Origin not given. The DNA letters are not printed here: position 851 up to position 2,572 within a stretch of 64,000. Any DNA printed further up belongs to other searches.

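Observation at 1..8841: Split PEP-synthase-type phosphotransferase embedded in a three-part biotin carboxylase operon: candidate undescribed ATP-dependent carboxylation pathway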

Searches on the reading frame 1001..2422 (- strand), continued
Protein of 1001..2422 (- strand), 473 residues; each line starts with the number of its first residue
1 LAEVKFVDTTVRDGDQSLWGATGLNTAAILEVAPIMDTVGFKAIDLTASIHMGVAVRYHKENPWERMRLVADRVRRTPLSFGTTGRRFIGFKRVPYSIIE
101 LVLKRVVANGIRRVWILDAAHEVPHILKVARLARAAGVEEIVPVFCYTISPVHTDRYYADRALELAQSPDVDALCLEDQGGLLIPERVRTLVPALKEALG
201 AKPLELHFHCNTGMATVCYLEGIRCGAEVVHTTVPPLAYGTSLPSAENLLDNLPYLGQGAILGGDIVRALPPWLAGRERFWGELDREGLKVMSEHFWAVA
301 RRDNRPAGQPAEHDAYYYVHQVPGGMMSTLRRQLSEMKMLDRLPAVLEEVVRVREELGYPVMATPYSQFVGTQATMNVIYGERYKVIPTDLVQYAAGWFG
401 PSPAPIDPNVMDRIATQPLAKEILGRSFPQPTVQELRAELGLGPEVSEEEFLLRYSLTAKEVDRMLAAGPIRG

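Call 44: get_annotated_region(hit=H5, flank=9000)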
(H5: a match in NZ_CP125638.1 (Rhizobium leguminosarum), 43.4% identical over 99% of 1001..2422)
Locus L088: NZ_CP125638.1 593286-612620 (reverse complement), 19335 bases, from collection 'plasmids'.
description: Rhizobium leguminosarum strain BT01 plasmid pRlBT01c, complete sequence
organism: Rhizobium leguminosarum (NCBI taxid 384)
taxonomy: Bacteria; Pseudomonadota; Alphaproteobacteria; Hyphomicrobiales; Rhizobiaceae; Rhizobium; Rhizobium leguminosarum
host: -; source: Phaseolus vulgaris,Pure culture; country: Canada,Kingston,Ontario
typing (MOB-suite, as given by PLSDB): mobilizable; relaxase MOBQ
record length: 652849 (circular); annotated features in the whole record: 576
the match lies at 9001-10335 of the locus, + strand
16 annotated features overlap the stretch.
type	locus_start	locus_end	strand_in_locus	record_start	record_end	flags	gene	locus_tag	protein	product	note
CDS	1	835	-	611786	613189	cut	-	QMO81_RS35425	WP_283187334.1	sigma 54-interacting transcriptional regulator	GO:0006355 - regulation of DNA-templated transcription [Evidence IEA]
CDS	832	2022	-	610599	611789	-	-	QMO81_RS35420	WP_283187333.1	PAS domain-containing protein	-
CDS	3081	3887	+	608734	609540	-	-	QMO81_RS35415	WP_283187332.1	helix-turn-helix domain-containing protein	GO:0006355 - regulation of DNA-templated transcription [Evidence IEA]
CDS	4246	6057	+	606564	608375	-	-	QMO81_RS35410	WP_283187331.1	PEP-utilizing enzyme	GO:0016310 - phosphorylation [Evidence IEA]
CDS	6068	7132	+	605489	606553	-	-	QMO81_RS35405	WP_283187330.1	PEP/pyruvate-binding domain-containing protein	-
CDS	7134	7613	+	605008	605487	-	-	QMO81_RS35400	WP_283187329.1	biotin/lipoyl-containing protein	-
CDS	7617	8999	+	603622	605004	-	-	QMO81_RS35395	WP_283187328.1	acetyl-CoA carboxylase biotin carboxylase subunit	-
CDS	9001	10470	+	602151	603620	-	-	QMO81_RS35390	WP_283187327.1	hypothetical protein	-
CDS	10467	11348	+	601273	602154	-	-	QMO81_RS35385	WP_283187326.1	HAD family hydrolase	-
CDS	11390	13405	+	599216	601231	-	-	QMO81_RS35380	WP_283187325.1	acetoacetate--CoA ligase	GO:0019287 - isopentenyl diphosphate biosynthetic process, mevalonate pathway [Evidence IEA]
CDS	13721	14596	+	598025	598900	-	-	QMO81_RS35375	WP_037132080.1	amidohydrolase family protein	-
CDS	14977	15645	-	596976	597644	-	-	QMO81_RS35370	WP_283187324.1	TetR/AcrR family transcriptional regulator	-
CDS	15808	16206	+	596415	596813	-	-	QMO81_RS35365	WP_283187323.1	hypothetical protein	-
CDS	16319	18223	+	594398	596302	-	-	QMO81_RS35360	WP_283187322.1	ABC transporter substrate-binding protein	-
CDS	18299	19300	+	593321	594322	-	-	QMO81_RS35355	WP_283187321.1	ABC transporter permease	-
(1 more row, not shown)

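Call 46: get_annotated_region(hit=H25, flank=1500)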
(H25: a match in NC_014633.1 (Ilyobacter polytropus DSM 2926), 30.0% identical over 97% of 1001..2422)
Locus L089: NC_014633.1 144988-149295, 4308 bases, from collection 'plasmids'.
description: Ilyobacter polytropus DSM 2926 plasmid pILYOP01, complete sequence
organism: Ilyobacter polytropus DSM 2926 (NCBI taxid 572544)
taxonomy: Bacteria; Fusobacteriota; Fusobacteriia; Fusobacteriales; Fusobacteriaceae; Ilyobacter; Ilyobacter polytropus; Ilyobacter polytropus DSM 2926
host: -; source: marine mud; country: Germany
typing (MOB-suite, as given by PLSDB): non-mobilizable; replicon rep_cluster_99
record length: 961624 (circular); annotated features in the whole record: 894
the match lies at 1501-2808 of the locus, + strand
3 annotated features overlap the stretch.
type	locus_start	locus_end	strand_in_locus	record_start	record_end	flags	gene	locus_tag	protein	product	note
CDS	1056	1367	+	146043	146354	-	-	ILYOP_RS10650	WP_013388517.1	DUF1904 family protein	-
CDS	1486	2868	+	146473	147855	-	-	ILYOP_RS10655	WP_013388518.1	oxaloacetate decarboxylase subunit alpha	-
CDS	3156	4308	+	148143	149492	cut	-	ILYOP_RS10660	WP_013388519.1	MATE family efflux transporter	GO:0009410 - response to xenobiotic stimulus [Evidence IEA]; GO:0006855 - xenobiotic transmembrane transport [Evidence ...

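Call 47: get_annotated_region(hit=H6, flank=8000)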
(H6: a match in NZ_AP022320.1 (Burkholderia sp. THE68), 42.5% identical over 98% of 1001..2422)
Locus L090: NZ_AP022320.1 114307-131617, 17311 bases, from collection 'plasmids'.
description: Burkholderia sp. THE68 plasmid BTHE68_p2, complete sequence
organism: Burkholderia sp. THE68 (NCBI taxid 758782)
taxonomy: Bacteria; Pseudomonadota; Betaproteobacteria; Burkholderiales; Burkholderiaceae; Burkholderia; Burkholderia sp. THE68
host: -; source: Togo hemipterus; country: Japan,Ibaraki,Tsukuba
typing (MOB-suite, as given by PLSDB): conjugative; relaxase MOBF; mating-pair formation MPF_T
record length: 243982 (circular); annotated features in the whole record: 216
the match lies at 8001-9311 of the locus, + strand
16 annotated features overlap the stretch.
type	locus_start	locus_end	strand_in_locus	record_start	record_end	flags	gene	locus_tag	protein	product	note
CDS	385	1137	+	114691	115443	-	-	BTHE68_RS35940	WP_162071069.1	GntR family transcriptional regulator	-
CDS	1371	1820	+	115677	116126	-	-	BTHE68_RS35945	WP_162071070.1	MerR family transcriptional regulator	GO:0006355 - regulation of DNA-templated transcription [Evidence IEA]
CDS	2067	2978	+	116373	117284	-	-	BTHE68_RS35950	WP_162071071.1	acetoacetate decarboxylase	-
CDS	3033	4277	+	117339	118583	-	-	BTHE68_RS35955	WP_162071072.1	saccharopine dehydrogenase NADP-binding domain-containing protein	-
CDS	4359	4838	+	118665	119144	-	-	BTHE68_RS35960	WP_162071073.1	MerR family transcriptional regulator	GO:0006355 - regulation of DNA-templated transcription [Evidence IEA]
CDS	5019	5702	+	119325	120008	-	-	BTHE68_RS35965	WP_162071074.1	type 1 glutamine amidotransferase domain-containing protein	-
CDS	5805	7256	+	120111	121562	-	-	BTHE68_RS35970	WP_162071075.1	coniferyl aldehyde dehydrogenase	GO:0006081 - cellular aldehyde metabolic process [Evidence IEA]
CDS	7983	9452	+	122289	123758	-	-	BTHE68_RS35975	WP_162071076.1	pyruvate carboxylase subunit B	-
CDS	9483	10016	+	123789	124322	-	accB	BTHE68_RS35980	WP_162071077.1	acetyl-CoA carboxylase biotin carboxyl carrier protein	GO:0006633 - fatty acid biosynthetic process [Evidence IEA]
CDS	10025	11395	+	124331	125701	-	accC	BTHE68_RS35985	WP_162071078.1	acetyl-CoA carboxylase biotin carboxylase subunit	GO:0006633 - fatty acid biosynthetic process [Evidence IEA]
CDS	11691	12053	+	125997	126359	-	-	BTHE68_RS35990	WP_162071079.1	DUF485 domain-containing protein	-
CDS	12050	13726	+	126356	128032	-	-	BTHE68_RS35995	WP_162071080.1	cation acetate symporter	GO:0006847 - plasma membrane acetate transport [Evidence IEA]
CDS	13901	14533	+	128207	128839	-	-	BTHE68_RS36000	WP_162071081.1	carbonic anhydrase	-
CDS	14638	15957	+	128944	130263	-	-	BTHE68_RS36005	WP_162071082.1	adenosylmethionine--8-amino-7-oxononanoate transaminase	GO:0009102 - biotin biosynthetic process [Evidence IEA]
CDS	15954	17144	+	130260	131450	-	bioF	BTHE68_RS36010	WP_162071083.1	8-amino-7-oxononanoate synthase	GO:0009102 - biotin biosynthetic process [Evidence IEA]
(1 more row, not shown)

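Call 61: search_protein_families(library=ncbifam, proteins=[L088:4246-6057:+, L088:6068-7132:+, L088:9001-10470:+, L085:9001-10479:+, L085:5883-7130:+, L084:4972-6204:+, L086:8953-10452:+, L088:10467-11348:+], max_evalue=1e-20)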
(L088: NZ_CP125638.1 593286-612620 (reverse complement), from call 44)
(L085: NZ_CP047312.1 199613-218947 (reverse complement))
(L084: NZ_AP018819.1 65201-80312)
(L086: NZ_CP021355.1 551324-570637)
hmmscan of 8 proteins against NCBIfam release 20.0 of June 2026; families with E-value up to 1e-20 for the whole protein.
L088:4246-6057:+ (603 aa): 17 families
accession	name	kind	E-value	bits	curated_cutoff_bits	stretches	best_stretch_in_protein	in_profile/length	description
NF006153.0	PRK08296.1-5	subfamily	3.5e-232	772.1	578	1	8-602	5-606/608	hypothetical protein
NF006151.0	PRK08296.1-3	equivalog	6.4e-210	698.7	693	1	5-602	4-603/604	hypothetical protein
NF006152.0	PRK08296.1-4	equivalog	1e-189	631.9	723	1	8-601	3-607/609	hypothetical protein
NF006150.0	PRK08296.1-2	subfamily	3.1e-186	620.3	650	1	7-602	5-605/633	hypothetical protein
NF006149.0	PRK08296.1-1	equivalog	2.2e-38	132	730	1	186-602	165-567/568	hypothetical protein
NF004877.0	PRK06241.1-2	subfamily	5.1e-38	130.9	866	1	499-602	766-868/869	phosphoenolpyruvate synthase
NF041857.1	RIF_Ptrans_rph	equivalog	5.7e-36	124.2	999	1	332-602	624-864/864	rifamycin-inactivating phosphotransferase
NF004878.0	PRK06241.1-3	subfamily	5.2e-35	120.8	945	1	358-602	673-889/891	phosphoenolpyruvate synthase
NF004879.0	PRK06241.1-4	equivalog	4.3e-33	114.4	976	1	500-602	767-868/868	phosphoenolpyruvate synthase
NF004880.0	PRK06241.2-1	equivalog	2.3e-32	111.8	972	1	498-602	734-837/837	phosphoenolpyruvate synthase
NF005057.0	PRK06464.1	equivalog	3.1e-30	104.9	598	1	493-599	351-460/798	phosphoenolpyruvate synthase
NF004881.0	PRK06241.2-2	equivalog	5.7e-29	101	883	1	392-602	697-890/898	phosphoenolpyruvate synthase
TIGR01418.1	PEP_synth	equivalog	8.3e-29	100.5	739.75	1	496-597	350-451/784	pyruvate, water dikinase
NF052631.1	prodigiosin_PigC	equivalog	6.4e-28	97.1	1300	1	472-601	752-881/883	prodigiosin ligase PigC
NF000283.1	RPH_KJ151292.1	equivalog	5.7e-27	94.3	1700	1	497-602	760-864/865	rifamycin-inactivating phosphotransferase Rph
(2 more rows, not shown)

L088:6068-7132:+ (354 aa): 13 families
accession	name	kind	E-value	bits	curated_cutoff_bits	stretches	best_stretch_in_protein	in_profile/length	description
NF005057.0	PRK06464.1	equivalog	4e-102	342.7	598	1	5-333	3-345/798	phosphoenolpyruvate synthase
TIGR01418.1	PEP_synth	equivalog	2.8e-100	336.8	739.75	1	8-339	1-343/784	pyruvate, water dikinase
NF004878.0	PRK06241.1-3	subfamily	9.1e-82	275.5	945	1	10-324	6-312/891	phosphoenolpyruvate synthase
NF004877.0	PRK06241.1-2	subfamily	6.1e-77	259.7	866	1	12-324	8-313/869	phosphoenolpyruvate synthase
NF041857.1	RIF_Ptrans_rph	equivalog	1.4e-76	258.6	999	1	13-324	7-311/864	rifamycin-inactivating phosphotransferase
NF052631.1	prodigiosin_PigC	equivalog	4e-73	246.7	1300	1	22-328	15-302/883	prodigiosin ligase PigC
NF004881.0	PRK06241.2-2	equivalog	7e-73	246.3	883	1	22-325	18-312/898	phosphoenolpyruvate synthase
NF052632.1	undecylprod_RedH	equivalog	7.5e-71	239.2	1350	1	21-338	15-309/880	undecylprodigiosin ligase RedH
NF004879.0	PRK06241.1-4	equivalog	4.1e-67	227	976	1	17-325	13-314/868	phosphoenolpyruvate synthase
NF000283.1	RPH_KJ151292.1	equivalog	4.4e-58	197.2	1700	1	23-325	20-315/865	rifamycin-inactivating phosphotransferase Rph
NF004883.0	PRK06241.2-4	equivalog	4.6e-54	183.9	1063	1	23-325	32-329/928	phosphoenolpyruvate synthase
NF004880.0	PRK06241.2-1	equivalog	1.2e-52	178.9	972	1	18-237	13-224/837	phosphoenolpyruvate synthase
NF004882.0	PRK06241.2-3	equivalog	3.6e-22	78.3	850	0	24-327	13-280/827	phosphoenolpyruvate synthase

L088:9001-10470:+ (489 aa): 10 families
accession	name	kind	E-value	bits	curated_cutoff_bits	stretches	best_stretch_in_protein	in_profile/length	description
NF006761.0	PRK09282.1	domain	2.3e-98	330.2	402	1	1-393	1-389/591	pyruvate carboxylase subunit B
NF010644.0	PRK14041.1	equivalog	5.2e-89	299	734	1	5-409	4-404/467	pyruvate carboxylase subunit B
TIGR01108.1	oadA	equivalog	2e-87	294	756.5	1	7-397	2-388/582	sodium-extruding oxaloacetate decarboxylase subunit alpha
NF008985.0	PRK12331.1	equivalog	2.7e-86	290.2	718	1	1-434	1-435/465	oxaloacetate decarboxylase subunit alpha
NF010643.0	PRK14040.1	subfamily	5.9e-69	233.1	892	1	3-393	6-392/595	oxaloacetate decarboxylase subunit alpha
NF009231.0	PRK12581.1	equivalog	3.4e-67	227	954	1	3-393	12-402/468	oxaloacetate decarboxylase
NF010645.0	PRK14042.1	equivalog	3.1e-65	221.1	1182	1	1-402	1-396/596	pyruvate carboxylase subunit B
NF008984.0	PRK12330.1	equivalog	1e-58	199.4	827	1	3-391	5-390/500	methylmalonyl-CoA carboxytransferase subunit 5S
NF009554.0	PRK12999.1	equivalog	1.1e-55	189.1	965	1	3-398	533-941/1147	pyruvate carboxylase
TIGR01235.1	pyruv_carbox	equivalog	9.1e-46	155.9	1114.45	1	4-388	531-928/1143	pyruvate carboxylase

L085:9001-10479:+ (492 aa): 10 families
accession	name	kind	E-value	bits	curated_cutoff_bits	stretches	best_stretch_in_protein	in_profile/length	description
NF006761.0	PRK09282.1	domain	8.3e-92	308.5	402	1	2-409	2-403/591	pyruvate carboxylase subunit B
TIGR01108.1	oadA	equivalog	1.6e-81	274.5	756.5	1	6-415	1-405/582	sodium-extruding oxaloacetate decarboxylase subunit alpha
NF008985.0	PRK12331.1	equivalog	4.6e-81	272.9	718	1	1-432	1-432/465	oxaloacetate decarboxylase subunit alpha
NF010644.0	PRK14041.1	equivalog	5.7e-76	256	734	1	5-415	4-408/467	pyruvate carboxylase subunit B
NF010643.0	PRK14040.1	subfamily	9.5e-68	229.1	892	1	3-413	6-410/595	oxaloacetate decarboxylase subunit alpha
NF009231.0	PRK12581.1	equivalog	1.7e-57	195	954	1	4-387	13-395/468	oxaloacetate decarboxylase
NF010645.0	PRK14042.1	equivalog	2.1e-57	195.2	1182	1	1-401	1-397/596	pyruvate carboxylase subunit B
NF008984.0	PRK12330.1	equivalog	3.1e-56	191.2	827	1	3-412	5-411/500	methylmalonyl-CoA carboxytransferase subunit 5S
NF009554.0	PRK12999.1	equivalog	2.1e-43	148.4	965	1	3-394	533-937/1147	pyruvate carboxylase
TIGR01235.1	pyruv_carbox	equivalog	8.1e-35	119.6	1114.45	1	6-358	533-889/1143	pyruvate carboxylase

L085:5883-7130:+ (415 aa): 4 families
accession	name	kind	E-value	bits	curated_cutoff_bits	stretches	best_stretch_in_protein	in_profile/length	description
NF002674.0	PRK02399.1-2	subfamily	1.2e-144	482.1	335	1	6-409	3-406/410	hypothetical protein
NF002676.0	PRK02399.1-4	equivalog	1.4e-86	291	556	1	4-399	3-399/415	hypothetical protein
NF002673.0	PRK02399.1-1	equivalog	5e-86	289.2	520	1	6-404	3-399/404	hypothetical protein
NF002675.0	PRK02399.1-3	equivalog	1.6e-74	251.1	648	1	8-403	4-395/398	hypothetical protein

L084:4972-6204:+ (410 aa): 4 families
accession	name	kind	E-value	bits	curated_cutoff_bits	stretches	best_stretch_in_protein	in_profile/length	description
NF002674.0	PRK02399.1-2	subfamily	9.1e-141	469.3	335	1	6-404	3-401/410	hypothetical protein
NF002676.0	PRK02399.1-4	equivalog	6.4e-86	288.8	556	1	4-408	3-408/415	hypothetical protein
NF002673.0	PRK02399.1-1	equivalog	6.7e-79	265.7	520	1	7-401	4-396/404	hypothetical protein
NF002675.0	PRK02399.1-3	equivalog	2.7e-65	220.7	648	1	10-401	6-393/398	hypothetical protein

L086:8953-10452:+ (499 aa): 10 families
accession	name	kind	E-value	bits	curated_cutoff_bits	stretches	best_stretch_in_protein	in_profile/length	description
NF006761.0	PRK09282.1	domain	5.7e-105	352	402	1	16-452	2-438/591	pyruvate carboxylase subunit B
TIGR01108.1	oadA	equivalog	1e-92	311.5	756.5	1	20-455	1-440/582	sodium-extruding oxaloacetate decarboxylase subunit alpha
NF008985.0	PRK12331.1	equivalog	7.7e-92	308.4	718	1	16-452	2-441/465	oxaloacetate decarboxylase subunit alpha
NF010644.0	PRK14041.1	equivalog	1.3e-87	294.4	734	1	17-451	2-436/467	pyruvate carboxylase subunit B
NF009231.0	PRK12581.1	equivalog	1e-77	261.7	954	1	16-405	11-403/468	oxaloacetate decarboxylase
NF010643.0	PRK14040.1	subfamily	3.6e-76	256.9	892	1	16-439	5-427/595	oxaloacetate decarboxylase subunit alpha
NF008984.0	PRK12330.1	equivalog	9.6e-72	242.4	827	1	15-409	3-397/500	methylmalonyl-CoA carboxytransferase subunit 5S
NF010645.0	PRK14042.1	equivalog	1.4e-68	232.1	1182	1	17-402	3-387/596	pyruvate carboxylase subunit B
NF009554.0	PRK12999.1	equivalog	1.3e-52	178.8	965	1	16-452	532-989/1147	pyruvate carboxylase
TIGR01235.1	pyruv_carbox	equivalog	1.4e-39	135.4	1114.45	1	16-367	529-887/1143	pyruvate carboxylase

L088:10467-11348:+ (293 aa): 3 families
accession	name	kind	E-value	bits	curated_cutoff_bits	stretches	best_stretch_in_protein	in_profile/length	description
TIGR01460.1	HAD-SF-IIA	subfamily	1.6e-25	90.3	100.15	1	26-258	1-246/246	HAD-IIA family hydrolase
NF053752.1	TK1734_fam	exception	2.8e-25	89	475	1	25-285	2-256/260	2-phosphoglycolate phosphatase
TIGR01452.1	PGP_euk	subfamily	5.6e-22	78.5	201.95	1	23-284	2-279/279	phosphoglycolate/pyridoxal phosphate family phosphatase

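Call 74: find_related_loci(query=A2, collection=metagenome_contigs, flank=10000)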
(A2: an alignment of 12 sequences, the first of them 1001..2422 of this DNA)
Query A2 (473 aa) in metagenome_contigs; peptide patterns used: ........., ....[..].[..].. (x = any residue, [..] = any of these).
600 stretches matched a pattern (row limit reached: there are more); 597 encode a relative of the query (tblastn E <= 1e-3); the best 80 are kept; 80 distinct loci.
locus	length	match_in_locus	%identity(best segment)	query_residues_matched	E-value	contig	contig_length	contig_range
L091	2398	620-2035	69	1-472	0e+0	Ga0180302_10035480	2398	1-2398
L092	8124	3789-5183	59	3-472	0e+0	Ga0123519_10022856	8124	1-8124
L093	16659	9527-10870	57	3-472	0e+0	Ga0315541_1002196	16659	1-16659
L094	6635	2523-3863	56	2-472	0e+0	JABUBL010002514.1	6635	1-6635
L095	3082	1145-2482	57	3-472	0e+0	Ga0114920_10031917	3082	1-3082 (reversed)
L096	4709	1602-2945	58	3-472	0e+0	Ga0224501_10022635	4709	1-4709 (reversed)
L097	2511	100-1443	58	3-472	0e+0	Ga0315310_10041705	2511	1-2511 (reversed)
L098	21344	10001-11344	57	3-472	3e-177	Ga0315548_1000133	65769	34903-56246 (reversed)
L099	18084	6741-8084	57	3-472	1e-176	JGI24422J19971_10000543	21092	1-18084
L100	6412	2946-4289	57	3-472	2e-178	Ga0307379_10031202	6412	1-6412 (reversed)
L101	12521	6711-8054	57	3-472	4e-176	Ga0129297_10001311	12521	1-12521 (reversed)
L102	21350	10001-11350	53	1-472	2e-174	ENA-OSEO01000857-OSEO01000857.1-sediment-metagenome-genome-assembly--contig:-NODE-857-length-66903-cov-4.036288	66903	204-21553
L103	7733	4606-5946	56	3-471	4e-174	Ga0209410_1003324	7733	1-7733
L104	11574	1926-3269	56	3-472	1e-173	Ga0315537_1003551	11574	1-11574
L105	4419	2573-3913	56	1-469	8e-179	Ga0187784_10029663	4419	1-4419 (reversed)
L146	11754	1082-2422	44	1-472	3e-126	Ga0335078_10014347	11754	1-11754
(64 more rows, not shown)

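Call 83: find_encoding_contigs(protein=window:1001-2422:-, flank=10000, max_places=3)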
Protein window:1001-2422:- (473 aa): no gene with exactly this product is on record in the collection.
